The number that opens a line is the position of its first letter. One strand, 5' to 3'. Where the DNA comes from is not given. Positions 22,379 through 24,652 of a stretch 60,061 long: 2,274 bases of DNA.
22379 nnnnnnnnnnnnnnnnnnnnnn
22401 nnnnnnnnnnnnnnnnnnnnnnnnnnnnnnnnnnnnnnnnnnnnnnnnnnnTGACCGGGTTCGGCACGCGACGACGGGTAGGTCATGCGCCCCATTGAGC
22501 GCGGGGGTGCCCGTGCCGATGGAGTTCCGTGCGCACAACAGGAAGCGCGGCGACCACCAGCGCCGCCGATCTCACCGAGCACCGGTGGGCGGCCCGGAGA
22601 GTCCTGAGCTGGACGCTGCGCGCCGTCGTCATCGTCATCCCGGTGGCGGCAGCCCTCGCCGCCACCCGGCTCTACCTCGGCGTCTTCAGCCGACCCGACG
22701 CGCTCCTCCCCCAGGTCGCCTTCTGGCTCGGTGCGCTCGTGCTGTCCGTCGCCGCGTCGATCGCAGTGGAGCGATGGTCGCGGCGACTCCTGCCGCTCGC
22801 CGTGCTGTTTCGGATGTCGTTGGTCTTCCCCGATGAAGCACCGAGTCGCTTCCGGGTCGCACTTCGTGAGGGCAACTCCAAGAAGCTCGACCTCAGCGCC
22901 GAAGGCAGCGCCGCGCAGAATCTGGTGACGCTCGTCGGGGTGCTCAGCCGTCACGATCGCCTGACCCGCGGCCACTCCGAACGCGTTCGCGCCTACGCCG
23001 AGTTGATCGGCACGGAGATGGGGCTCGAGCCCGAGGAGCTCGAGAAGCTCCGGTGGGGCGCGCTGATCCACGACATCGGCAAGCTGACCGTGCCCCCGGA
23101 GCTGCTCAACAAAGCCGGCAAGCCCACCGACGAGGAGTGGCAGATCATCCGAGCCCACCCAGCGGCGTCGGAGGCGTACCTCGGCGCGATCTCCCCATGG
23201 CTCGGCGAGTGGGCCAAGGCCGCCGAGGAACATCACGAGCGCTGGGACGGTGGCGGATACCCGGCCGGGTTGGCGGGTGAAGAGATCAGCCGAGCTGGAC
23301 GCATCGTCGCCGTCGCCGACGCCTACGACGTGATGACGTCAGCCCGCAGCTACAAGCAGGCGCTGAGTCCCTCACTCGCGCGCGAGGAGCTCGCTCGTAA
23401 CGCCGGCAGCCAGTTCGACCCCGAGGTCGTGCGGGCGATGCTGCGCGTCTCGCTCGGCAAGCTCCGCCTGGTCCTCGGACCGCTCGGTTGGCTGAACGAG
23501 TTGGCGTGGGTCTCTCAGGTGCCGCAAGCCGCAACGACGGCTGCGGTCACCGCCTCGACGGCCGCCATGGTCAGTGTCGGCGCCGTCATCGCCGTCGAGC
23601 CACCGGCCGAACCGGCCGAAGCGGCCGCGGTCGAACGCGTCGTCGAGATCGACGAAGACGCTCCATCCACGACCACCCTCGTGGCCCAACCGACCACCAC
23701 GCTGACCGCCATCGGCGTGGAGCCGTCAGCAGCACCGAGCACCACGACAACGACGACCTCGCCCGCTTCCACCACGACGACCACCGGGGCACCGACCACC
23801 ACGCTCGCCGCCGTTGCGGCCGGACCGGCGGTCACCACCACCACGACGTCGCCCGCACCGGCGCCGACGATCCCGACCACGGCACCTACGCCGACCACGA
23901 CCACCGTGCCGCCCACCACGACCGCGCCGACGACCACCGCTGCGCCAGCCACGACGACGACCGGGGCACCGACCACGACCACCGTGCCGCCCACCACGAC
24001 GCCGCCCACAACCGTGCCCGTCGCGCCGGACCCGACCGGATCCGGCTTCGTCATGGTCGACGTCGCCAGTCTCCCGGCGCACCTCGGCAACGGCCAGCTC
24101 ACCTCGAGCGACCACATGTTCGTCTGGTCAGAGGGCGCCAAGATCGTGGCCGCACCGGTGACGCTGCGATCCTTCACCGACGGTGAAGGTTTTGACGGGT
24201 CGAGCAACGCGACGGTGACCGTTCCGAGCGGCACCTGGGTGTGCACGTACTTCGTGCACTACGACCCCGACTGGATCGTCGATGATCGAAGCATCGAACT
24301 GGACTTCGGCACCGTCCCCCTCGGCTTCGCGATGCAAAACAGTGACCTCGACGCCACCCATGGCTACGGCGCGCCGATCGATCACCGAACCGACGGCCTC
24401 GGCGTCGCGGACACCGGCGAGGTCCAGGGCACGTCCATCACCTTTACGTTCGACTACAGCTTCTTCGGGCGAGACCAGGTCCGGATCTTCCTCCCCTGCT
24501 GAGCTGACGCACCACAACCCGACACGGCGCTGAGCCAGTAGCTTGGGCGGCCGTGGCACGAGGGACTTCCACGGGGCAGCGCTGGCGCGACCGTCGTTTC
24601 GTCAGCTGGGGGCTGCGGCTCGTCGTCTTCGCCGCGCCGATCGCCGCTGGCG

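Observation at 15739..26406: Array of four paralogous membrane HD-GYP proteins with an inside-out architecture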

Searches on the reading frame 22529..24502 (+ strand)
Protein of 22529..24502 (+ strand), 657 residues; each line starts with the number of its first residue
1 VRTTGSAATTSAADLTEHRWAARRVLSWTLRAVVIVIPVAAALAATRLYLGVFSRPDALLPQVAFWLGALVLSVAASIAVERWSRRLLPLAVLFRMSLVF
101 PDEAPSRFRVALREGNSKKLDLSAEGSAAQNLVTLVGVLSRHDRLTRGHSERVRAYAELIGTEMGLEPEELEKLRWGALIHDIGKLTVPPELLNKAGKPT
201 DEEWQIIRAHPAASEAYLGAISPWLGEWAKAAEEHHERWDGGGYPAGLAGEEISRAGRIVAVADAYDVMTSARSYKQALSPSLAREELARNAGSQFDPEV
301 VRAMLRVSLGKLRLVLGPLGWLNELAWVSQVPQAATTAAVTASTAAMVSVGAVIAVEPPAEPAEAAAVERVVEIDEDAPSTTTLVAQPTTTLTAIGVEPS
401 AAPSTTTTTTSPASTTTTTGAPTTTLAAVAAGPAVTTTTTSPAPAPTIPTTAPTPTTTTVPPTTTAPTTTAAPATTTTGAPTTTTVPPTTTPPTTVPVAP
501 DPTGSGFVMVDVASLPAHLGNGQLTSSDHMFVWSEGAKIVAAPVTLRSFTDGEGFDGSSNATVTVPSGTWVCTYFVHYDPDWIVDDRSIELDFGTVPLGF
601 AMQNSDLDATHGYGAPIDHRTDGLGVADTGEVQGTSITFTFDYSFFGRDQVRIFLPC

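Call 7: search_protein_families(library=pfam, proteins=[window:22529-24502:+], max_evalue=0.1)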
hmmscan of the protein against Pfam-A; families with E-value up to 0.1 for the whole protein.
window:22529-24502:+ (657 aa): 2 families
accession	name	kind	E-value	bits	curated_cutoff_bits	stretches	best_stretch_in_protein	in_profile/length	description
PF13487.12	HD_5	-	8.5e-38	130.2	27.2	1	138-300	6-170/170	HD domain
PF01966.28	HD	-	2e-18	67.2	22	1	148-269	3-116/116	HD domain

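Call 12: find_homologous_proteins(query=window:22529-24499:+)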
Query window:22529-24499:+ (657 aa): 2596 proteins with E <= 0.001 among 8000 candidates; the best 120 are listed.
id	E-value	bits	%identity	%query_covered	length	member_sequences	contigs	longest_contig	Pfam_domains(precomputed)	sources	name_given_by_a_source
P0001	2.2e-253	861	100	62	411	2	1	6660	PF13487.13,PF01966.29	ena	-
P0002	5.1e-204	698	62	56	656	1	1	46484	PF13487.13,PF01966.29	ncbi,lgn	ncbi:MAG: HD-GYP domain-containing protein [Actinomycetota bacterium]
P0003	2.7e-185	636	79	57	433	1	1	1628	PF13487.13,PF01966.29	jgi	jgi:HD-GYP domain-containing protein (c-di-GMP phosphodiesterase class II)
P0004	1.1e-177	611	56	57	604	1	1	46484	PF13487.13,PF01966.29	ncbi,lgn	ncbi:MAG: HD-GYP domain-containing protein [Actinomycetota bacterium]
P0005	6.9e-170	585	54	55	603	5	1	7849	PF13487.13,PF01966.29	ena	-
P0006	2.0e-168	580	57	55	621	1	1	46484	PF13487.13,PF01966.29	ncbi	ncbi:MAG: HD-GYP domain-containing protein [Actinomycetota bacterium]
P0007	4.3e-167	576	56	52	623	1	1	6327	PF13487.13,PF01966.29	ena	-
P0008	9.9e-164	565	53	61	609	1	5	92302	PF13487.13,PF01966.29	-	-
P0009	2.0e-163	563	44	100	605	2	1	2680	PF13487.13,PF01966.29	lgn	-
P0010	3.8e-163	563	56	53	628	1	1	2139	PF13487.13,PF01966.29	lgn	-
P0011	9.6e-158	545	56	51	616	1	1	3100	PF13487.13,PF01966.29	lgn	-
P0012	1.2e-136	475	49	48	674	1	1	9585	PF13487.13,PF01966.29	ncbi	-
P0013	3.8e-136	473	57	60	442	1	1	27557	PF13487.13,PF01966.29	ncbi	ncbi:MAG: HD-GYP domain-containing protein, partial [Actinomycetota bacterium]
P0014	5.9e-132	460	56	51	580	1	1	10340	PF17963.8,PF13487.13,PF01966.29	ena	-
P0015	2.6e-129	451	41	96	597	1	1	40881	PF13487.13,PF01966.29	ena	-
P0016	2.1e-127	444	50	55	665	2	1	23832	PF13487.13,PF01966.29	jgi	jgi:HD-GYP domain-containing protein (c-di-GMP phosphodiesterase class II)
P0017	5.3e-126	440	53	56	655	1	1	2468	PF13487.13,PF01966.29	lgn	-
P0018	6.0e-126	440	48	67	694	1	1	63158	PF13487.13,PF01966.29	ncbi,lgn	ncbi:MAG: HD-GYP domain-containing protein [Actinomycetota bacterium]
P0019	7.2e-126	439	50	66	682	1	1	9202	PF13487.13,PF01966.29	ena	-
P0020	2.1e-125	438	48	52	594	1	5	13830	PF13487.13,PF01966.29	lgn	-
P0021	2.3e-124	434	51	52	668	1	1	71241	PF13487.13,PF01966.29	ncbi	-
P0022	4.7e-124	433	57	51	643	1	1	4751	PF13576.13,PF13487.13,PF01966.29,PF13599.14,PF00805.29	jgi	jgi:outer membrane biosynthesis protein TonB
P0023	1.0e-122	429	52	59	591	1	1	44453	PF17963.8,PF13487.13,PF01966.29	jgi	jgi:HD-GYP domain-containing protein (c-di-GMP phosphodiesterase class II)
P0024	1.1e-121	426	41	98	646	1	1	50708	PF13487.13,PF01966.29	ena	-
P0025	1.5e-121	425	49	70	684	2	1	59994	PF13487.13,PF01966.29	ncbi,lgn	ncbi:MAG: HD-GYP domain-containing protein [Actinomycetota bacterium]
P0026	3.7e-121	424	55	50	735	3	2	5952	PF13487.13,PF01966.29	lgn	-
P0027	1.4e-120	422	49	51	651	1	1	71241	PF13487.13,PF01966.29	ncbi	-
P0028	1.5e-120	422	51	48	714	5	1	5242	PF13487.13,PF01966.29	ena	-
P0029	1.6e-120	422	46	72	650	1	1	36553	PF13487.13,PF01966.29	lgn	-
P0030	2.8e-120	421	50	50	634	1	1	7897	PF13487.13,PF01966.29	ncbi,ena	-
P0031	3.8e-120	421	41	68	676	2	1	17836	PF13487.13,PF01966.29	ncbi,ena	-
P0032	5.1e-120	420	47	67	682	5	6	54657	PF13487.13,PF01966.29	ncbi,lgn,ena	-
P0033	2.5e-119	418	43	62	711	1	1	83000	PF13487.13,PF01966.29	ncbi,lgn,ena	-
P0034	4.9e-119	417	48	57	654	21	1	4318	PF13487.13,PF01966.29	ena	-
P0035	1.1e-118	416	49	52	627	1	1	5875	PF13487.13,PF01966.29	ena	-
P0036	1.3e-118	415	51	56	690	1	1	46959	PF13487.13,PF01966.29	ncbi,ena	-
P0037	2.1e-118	415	44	64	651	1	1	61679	PF13487.13,PF01966.29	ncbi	-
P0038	7.9e-118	413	45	72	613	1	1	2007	PF13487.13,PF01966.29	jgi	jgi:HD domain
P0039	1.5e-117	412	50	62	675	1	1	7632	PF13487.13,PF01966.29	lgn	-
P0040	1.7e-117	412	49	49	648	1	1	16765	PF13487.13,PF01966.29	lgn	-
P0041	5.3e-117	410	51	53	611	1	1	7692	PF17963.8,PF13487.13,PF01966.29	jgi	jgi:hypothetical protein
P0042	1.6e-116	409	47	61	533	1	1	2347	PF13487.13,PF01966.29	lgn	-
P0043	1.7e-116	409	27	24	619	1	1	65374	PF13487.13,PF01966.29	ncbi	-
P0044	1.8e-116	408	50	53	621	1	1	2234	PF17963.8,PF13487.13,PF01966.29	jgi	jgi:hypothetical protein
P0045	2.3e-116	408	43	69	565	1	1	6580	PF17963.8,PF13487.13,PF01966.29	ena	-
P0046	2.8e-116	408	52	49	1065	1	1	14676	PF17963.8,PF13487.13,PF17892.8,PF01966.29,PF17803.8,PF19076.7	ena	-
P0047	4.9e-116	407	45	62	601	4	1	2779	PF17963.8,PF13487.13,PF01966.29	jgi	jgi:HD-GYP domain-containing protein (c-di-GMP phosphodiesterase class II)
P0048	5.0e-116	407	48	69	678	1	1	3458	PF13487.13,PF01966.29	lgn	-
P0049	5.6e-116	407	45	69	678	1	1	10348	PF13487.13,PF01966.29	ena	-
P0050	5.7e-116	407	44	69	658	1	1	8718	PF13487.13,PF01966.29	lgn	-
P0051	3.3e-115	404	45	61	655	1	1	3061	PF13487.13,PF01966.29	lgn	-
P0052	3.5e-114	401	44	73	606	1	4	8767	PF17963.8,PF13487.13,PF01966.29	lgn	-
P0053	7.8e-114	400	51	50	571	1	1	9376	PF17963.8,PF13487.13,PF01966.29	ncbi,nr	ncbi:MAG TPA: HD domain-containing phosphohydrolase [Acidimicrobiia bacterium]|nr:HD domain-containi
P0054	1.0e-113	399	46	69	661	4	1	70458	PF13487.13,PF01966.29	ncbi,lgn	ncbi:MAG: hypothetical protein ACI9C1_000287 [Candidatus Aldehydirespiratoraceae bacterium]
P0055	1.3e-113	399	52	49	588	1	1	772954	PF17963.8,PF13487.13,PF01966.29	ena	-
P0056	2.9e-113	398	-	-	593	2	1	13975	PF13487.13,PF01966.29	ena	-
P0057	3.8e-113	397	50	50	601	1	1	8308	PF17963.8,PF13487.13,PF17892.8,PF01966.29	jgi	jgi:HD-GYP domain-containing protein (c-di-GMP phosphodiesterase class II)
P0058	4.8e-113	397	49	56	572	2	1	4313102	PF17963.8,PF13487.13,PF01966.29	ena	-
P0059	4.9e-113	397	46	70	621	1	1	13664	PF17963.8,PF13487.13,PF01966.29,PF17803.8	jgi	jgi:HD-GYP domain-containing protein (c-di-GMP phosphodiesterase class II)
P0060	9.8e-113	396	52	50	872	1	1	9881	PF17963.8,PF13487.13,PF17892.8,PF01966.29,PF17803.8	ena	-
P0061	2.6e-112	395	48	47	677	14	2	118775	PF13487.13,PF01966.29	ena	-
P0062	2.8e-112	395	51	54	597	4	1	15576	PF13487.13,PF01966.29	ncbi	ncbi:MAG: HD-GYP domain-containing protein [Acidimicrobiia bacterium]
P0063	2.9e-112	395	48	57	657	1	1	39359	PF13487.13,PF01966.29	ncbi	ncbi:MAG: HD-GYP domain-containing protein [Actinomycetota bacterium]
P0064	3.1e-112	394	38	100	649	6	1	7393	PF13487.13,PF01966.29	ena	-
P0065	3.4e-112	394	42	67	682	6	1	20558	PF13487.13,PF01966.29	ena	-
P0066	3.8e-112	394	42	75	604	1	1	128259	PF17963.8,PF13487.13,PF01966.29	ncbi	-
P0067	4.2e-112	394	52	50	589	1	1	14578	PF17963.8,PF13487.13,PF01966.29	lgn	-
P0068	6.6e-112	393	52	52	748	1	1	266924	PF13576.13,PF13487.13,PF01966.29,PF13599.14,PF00805.29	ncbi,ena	-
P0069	1.2e-111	392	45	69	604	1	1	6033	PF17963.8,PF13487.13,PF01966.29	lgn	-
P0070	1.3e-111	392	52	48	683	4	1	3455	PF13487.13,PF01966.29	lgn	-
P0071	3.0e-111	391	49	53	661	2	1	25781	PF13487.13,PF01966.29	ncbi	-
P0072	5.5e-111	390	51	51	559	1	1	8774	PF17963.8,PF13487.13,PF17892.8,PF01966.29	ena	-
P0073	7.8e-111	390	49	57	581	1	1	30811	PF17963.8,PF13487.13,PF01966.29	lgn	-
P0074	8.5e-111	390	50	50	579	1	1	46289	PF13487.13,PF01966.29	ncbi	-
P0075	1.1e-110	389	50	50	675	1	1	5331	PF13487.13,PF01966.29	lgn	-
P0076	1.5e-110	389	51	55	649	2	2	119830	PF13576.13,PF13487.13,PF01966.29,PF13599.14,PF00805.29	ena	-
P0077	1.8e-110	389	46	59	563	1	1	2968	PF13487.13,PF01966.29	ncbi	ncbi:MAG: HD-GYP domain-containing protein, partial [Acidimicrobiales bacterium]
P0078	1.8e-110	389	46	69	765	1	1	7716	PF13576.13,PF13487.13,PF01966.29,PF13599.14,PF00805.29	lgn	-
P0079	1.9e-110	389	54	50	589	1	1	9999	PF17963.8,PF13487.13,PF01966.29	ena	-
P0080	2.0e-110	388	47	53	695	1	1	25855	PF13487.13,PF01966.29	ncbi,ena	-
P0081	2.1e-110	388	56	44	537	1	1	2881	PF17963.8,PF13487.13,PF01966.29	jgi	jgi:HD domain-containing protein/Big-like domain-containing protein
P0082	2.7e-110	388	51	53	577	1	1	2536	PF17963.8,PF13487.13,PF01966.29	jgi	jgi:putative nucleotidyltransferase with HDIG domain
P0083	2.9e-110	388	44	72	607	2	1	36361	PF17963.8,PF13487.13,PF01966.29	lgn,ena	-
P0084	3.1e-110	388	45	68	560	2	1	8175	PF17963.8,PF13487.13,PF01966.29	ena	-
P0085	3.2e-110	388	50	61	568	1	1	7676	PF17963.8,PF13487.13,PF01966.29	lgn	-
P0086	3.2e-110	388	46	72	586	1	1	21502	PF17963.8,PF13487.13,PF01966.29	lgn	-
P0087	4.4e-110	387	30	10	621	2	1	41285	PF13487.13,PF01966.29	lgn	-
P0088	4.6e-110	387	56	49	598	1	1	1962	PF17963.8,PF13487.13,PF01966.29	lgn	-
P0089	7.8e-110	386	50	55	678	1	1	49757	PF13487.13,PF01966.29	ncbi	ncbi:MAG: HD-GYP domain-containing protein [Actinomycetota bacterium]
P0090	8.2e-110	386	44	72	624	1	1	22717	PF17963.8,PF13487.13,PF01966.29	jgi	jgi:HD domain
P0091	8.3e-110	386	49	62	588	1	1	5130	PF13487.13,PF01966.29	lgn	-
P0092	9.2e-110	386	49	55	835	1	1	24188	PF17963.8,PF13487.13,PF17892.8,PF01966.29,PF17803.8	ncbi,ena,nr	ncbi:MAG: tandem-95 repeat protein [Acidimicrobiia bacterium]|nr:tandem-95 repeat protein [Acidimicr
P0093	1.0e-109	386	38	99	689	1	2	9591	PF13487.13,PF01966.29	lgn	-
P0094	1.1e-109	386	50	50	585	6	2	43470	PF17963.8,PF13487.13,PF01966.29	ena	-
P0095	1.4e-109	386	44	58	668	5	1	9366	PF13487.13,PF01966.29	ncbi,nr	ncbi:MAG: HD-GYP domain-containing protein [Acidimicrobiales bacterium]|nr:HD-GYP domain-containing 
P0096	1.7e-109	385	47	59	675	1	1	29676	PF13487.13,PF01966.29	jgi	jgi:hypothetical protein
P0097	1.7e-109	385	46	70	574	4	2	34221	PF13487.13,PF01966.29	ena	-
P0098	2.5e-109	385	46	67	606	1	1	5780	PF13487.13,PF01966.29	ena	-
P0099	2.9e-109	385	45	62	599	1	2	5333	PF17963.8,PF13487.13,PF01966.29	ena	-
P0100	3.0e-109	385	45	68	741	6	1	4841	PF13576.13,PF13487.13,PF01966.29,PF13599.14,PF00805.29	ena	-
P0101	3.3e-109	384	45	61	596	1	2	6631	PF17963.8,PF13487.13,PF01966.29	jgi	jgi:hypothetical protein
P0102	3.8e-109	384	48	61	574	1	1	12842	PF13487.13,PF01966.29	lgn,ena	-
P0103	3.9e-109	384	54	46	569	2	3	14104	PF17963.8,PF13487.13,PF17892.8,PF01966.29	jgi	jgi:hypothetical protein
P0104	4.3e-109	384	42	71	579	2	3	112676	PF13487.13,PF01966.29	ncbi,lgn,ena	-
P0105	4.3e-109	384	49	53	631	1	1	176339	PF13487.13,PF01966.29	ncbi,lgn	-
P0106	4.8e-109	384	52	49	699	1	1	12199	PF13487.13,PF01966.29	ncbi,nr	ncbi:MAG TPA: HD-GYP domain-containing protein, partial [Acidimicrobiales bacterium]|nr:HD-GYP domai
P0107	6.1e-109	384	41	84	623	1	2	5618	PF13576.13,PF13487.13,PF01966.29,PF13599.14,PF00805.29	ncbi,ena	-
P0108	6.7e-109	383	48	60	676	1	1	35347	PF13487.13,PF01966.29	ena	-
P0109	7.0e-109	383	52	49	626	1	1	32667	PF17963.8,PF13487.13,PF01966.29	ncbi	-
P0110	1.4e-108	382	50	57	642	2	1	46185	PF13487.13,PF01966.29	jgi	jgi:hypothetical protein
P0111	1.5e-108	382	53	50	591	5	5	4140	PF17963.8,PF13487.13,PF17892.8,PF01966.29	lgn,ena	-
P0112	2.1e-108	382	51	46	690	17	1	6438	PF13487.13,PF01966.29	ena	-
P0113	2.1e-108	382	43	75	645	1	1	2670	PF17963.8,PF13487.13,PF01966.29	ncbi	-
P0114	2.3e-108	382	43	76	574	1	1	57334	PF17963.8,PF13487.13,PF01966.29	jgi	jgi:HD-GYP domain-containing protein (c-di-GMP phosphodiesterase class II)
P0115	2.7e-108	381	52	48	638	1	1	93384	PF13487.13,PF01966.29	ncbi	-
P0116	3.4e-108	381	45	70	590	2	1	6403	PF17963.8,PF13487.13,PF01966.29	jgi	jgi:HD domain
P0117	4.4e-108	381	44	61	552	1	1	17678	PF13487.13,PF01966.29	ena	-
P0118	5.1e-108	380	49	65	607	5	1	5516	PF17963.8,PF13487.13,PF01966.29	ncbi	-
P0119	5.4e-108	380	51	52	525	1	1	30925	PF17963.8,PF13487.13,PF17892.8,PF01966.29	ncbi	-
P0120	5.4e-108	380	47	65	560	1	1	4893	PF13487.13,PF01966.29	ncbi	ncbi:MAG: HD-GYP domain-containing protein [Actinomycetota bacterium]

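Call 23: search_protein_families(library=ncbifam, proteins=[window:22529-24499:+], max_evalue=0.1)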
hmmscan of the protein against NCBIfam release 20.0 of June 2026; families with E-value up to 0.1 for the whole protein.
window:22529-24499:+ (657 aa): 3 families
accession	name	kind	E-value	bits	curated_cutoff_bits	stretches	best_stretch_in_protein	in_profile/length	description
NF053512.1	nitric_RR_NosR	exception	2.8e-32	112.3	400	1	135-307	181-353/422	response regulator c-di-GMP phosphodiesterase, NosR family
TIGR00277.1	HDIG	domain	6.8e-05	22.7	27.6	1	148-187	7-43/84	HDIG domain-containing metalloprotein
TIGR01596.1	cas3_HD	equivalog_domain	0.088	12.9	43.45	0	148-187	3-46/178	CRISPR-associated endonuclease Cas3''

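Call 29: find_encoding_contigs(protein=P0004, flank=10000, max_places=3)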
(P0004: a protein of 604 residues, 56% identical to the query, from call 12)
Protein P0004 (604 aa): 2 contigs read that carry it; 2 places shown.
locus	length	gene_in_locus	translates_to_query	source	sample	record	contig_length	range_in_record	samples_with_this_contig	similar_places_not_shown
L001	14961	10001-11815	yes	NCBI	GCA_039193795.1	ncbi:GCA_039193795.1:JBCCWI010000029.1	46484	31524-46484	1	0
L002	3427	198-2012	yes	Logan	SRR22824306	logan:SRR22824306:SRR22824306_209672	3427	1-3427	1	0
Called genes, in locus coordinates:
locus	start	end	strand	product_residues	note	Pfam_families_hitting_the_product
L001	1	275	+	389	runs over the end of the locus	PF02515:CoA_transf_3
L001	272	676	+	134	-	PF00903:Glyoxalase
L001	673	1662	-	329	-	PF07995:GSDH (weak)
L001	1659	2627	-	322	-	PF01593:Amino_oxidase (weak), PF13450:NAD_binding_8, PF01593:Amino_oxidase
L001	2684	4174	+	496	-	PF13487:HD_5, PF01966:HD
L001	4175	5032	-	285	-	PF23169:HalD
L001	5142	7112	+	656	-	PF01966:HD, PF13487:HD_5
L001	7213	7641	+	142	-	PF01475:FUR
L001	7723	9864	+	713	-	PF00141:peroxidase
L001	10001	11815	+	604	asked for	PF13487:HD_5, PF01966:HD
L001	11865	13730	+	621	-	PF13487:HD_5, PF01966:HD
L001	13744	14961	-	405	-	PF04909:Amidohydro_2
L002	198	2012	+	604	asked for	PF13487:HD_5, PF01966:HD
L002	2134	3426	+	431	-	?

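Call 32: find_related_loci(query=window:22529-24499:+, collection=genome_contigs, flank=10000)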
Query window:22529-24499:+ (657 aa) in genome_contigs; peptide patterns used: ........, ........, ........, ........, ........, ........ (x = any residue, [..] = any of these).
389 stretches matched a pattern; 31 encode a relative of the query (tblastn E <= 1e-3); 31 distinct loci.
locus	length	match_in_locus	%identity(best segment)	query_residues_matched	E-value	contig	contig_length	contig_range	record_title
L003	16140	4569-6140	44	9-480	7e-99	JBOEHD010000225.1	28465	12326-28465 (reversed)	MAG: Acidimicrobiales bacterium isolate PBSact2 PBS13d_contig_7743, whole genome shotgun sequence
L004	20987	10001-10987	50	16-332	2e-92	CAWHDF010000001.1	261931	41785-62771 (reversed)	MAG: uncultured Actinomycetota bacterium isolate MFD04780.bin.2.156 genome assembly, contig: contig_10231, whole genome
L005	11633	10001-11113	46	10-377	7e-92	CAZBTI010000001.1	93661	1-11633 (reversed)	MAG TPA_asm: uncultured Acidimicrobiales bacterium isolate SRP114822_co1_51 genome assembly, contig: NODE_20_length_9366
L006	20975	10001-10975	54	20-332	2e-89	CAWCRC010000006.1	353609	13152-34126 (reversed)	MAG: uncultured Actinomycetes bacterium isolate MFD05176.bin.3.165 genome assembly, contig: contig_1752, whole genome sh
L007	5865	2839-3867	49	2-333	2e-89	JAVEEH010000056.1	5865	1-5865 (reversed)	MAG: Frankiaceae bacterium isolate BP_196 scaffold_5309937, whole genome shotgun sequence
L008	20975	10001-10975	53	19-332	5e-89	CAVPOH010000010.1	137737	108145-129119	MAG: uncultured Actinomycetes bacterium isolate MFD00072.bin.2.169 genome assembly, contig: contig_25574, whole genome s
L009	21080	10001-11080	46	17-362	1e-88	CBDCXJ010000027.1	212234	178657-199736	MAG: Gaiellaceae bacterium isolate 5b833b31-763d-41a9-83c8-cc356e1f4743 genome assembly, contig: contig_27, whole genome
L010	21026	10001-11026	48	10-339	5e-88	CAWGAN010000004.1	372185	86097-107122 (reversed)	MAG: uncultured Gaiellaceae bacterium isolate MFD06742.bin.2.253 genome assembly, contig: contig_4596, whole genome shot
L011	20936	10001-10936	48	20-319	1e-83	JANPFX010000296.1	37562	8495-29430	MAG: Acidimicrobiia bacterium isolate VAR_69_metabat_87 VAR_69_k141_3829727, whole genome shotgun sequence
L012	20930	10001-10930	47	20-317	2e-81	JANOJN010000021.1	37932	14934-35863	MAG: Acidimicrobiia bacterium isolate VAR_48_metabat_226 VAR_48_k141_332278, whole genome shotgun sequence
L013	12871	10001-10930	46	20-317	4e-81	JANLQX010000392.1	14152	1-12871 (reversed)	MAG: Actinomycetes bacterium isolate OTE_38_metabat_118 OTE_38_k141_3159785, whole genome shotgun sequence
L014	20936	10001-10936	46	20-319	6e-81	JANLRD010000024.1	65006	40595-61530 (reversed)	MAG: Acidimicrobiia bacterium isolate OTE_38_concoct_320_sub OTE_38_k141_3387426, whole genome shotgun sequence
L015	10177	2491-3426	46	20-319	8e-79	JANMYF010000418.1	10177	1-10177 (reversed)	MAG: Acidimicrobiia bacterium isolate OTE_8_metabat_427 OTE_8_k141_3405102, whole genome shotgun sequence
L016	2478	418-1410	44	20-348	1e-78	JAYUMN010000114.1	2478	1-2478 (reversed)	MAG: Frankiales bacterium isolate GFS_957 GFS_957_113, whole genome shotgun sequence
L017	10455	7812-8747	46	20-319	1e-81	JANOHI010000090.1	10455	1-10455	MAG: Acidimicrobiia bacterium isolate SOY_64_concoct_114 SOY_64_k141_3007277, whole genome shotgun sequence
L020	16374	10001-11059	45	17-360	6e-71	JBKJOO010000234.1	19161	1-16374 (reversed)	MAG: Mycobacteriales bacterium isolate ant_bin.416 S1Ck117_5115571_flag_1_multi_9.0000_len_19161, whole genome shotgun s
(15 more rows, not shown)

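Call 38: find_encoding_contigs(protein=P0008, flank=10000, max_places=5)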
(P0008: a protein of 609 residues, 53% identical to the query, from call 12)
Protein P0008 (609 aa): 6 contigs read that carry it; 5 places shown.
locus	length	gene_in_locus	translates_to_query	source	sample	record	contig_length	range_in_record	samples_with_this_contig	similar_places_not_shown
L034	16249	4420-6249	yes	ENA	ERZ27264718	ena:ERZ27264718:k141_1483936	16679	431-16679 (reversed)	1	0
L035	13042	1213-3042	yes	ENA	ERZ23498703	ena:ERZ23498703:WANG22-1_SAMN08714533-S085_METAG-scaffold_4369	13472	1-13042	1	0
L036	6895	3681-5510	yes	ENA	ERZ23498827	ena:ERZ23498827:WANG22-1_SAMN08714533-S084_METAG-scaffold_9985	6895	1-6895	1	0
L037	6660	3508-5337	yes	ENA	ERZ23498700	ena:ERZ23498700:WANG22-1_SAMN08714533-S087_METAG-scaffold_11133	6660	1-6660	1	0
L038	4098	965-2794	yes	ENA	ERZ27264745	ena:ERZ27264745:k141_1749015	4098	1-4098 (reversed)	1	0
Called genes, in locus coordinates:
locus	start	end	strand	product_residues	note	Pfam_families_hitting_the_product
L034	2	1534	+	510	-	?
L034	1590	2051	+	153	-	PF01475:FUR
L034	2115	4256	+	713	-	PF00141:peroxidase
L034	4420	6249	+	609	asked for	PF13487:HD_5, PF01966:HD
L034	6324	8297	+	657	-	PF13487:HD_5, PF01966:HD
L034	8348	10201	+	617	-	-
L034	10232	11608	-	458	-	PF04909:Amidohydro_2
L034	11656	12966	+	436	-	PF00929:RNase_T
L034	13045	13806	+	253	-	PF06314:ADC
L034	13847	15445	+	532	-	PF00128:Alpha-amylase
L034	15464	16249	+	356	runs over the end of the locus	PF11017:DUF2855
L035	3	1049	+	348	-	?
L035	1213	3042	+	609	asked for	PF13487:HD_5, PF01966:HD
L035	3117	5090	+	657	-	PF13487:HD_5, PF01966:HD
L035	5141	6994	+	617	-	-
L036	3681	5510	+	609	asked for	PF13487:HD_5, PF01966:HD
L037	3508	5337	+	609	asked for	PF13487:HD_5, PF01966:HD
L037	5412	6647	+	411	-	PF13487:HD_5, PF01966:HD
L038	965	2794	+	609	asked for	PF13487:HD_5, PF01966:HD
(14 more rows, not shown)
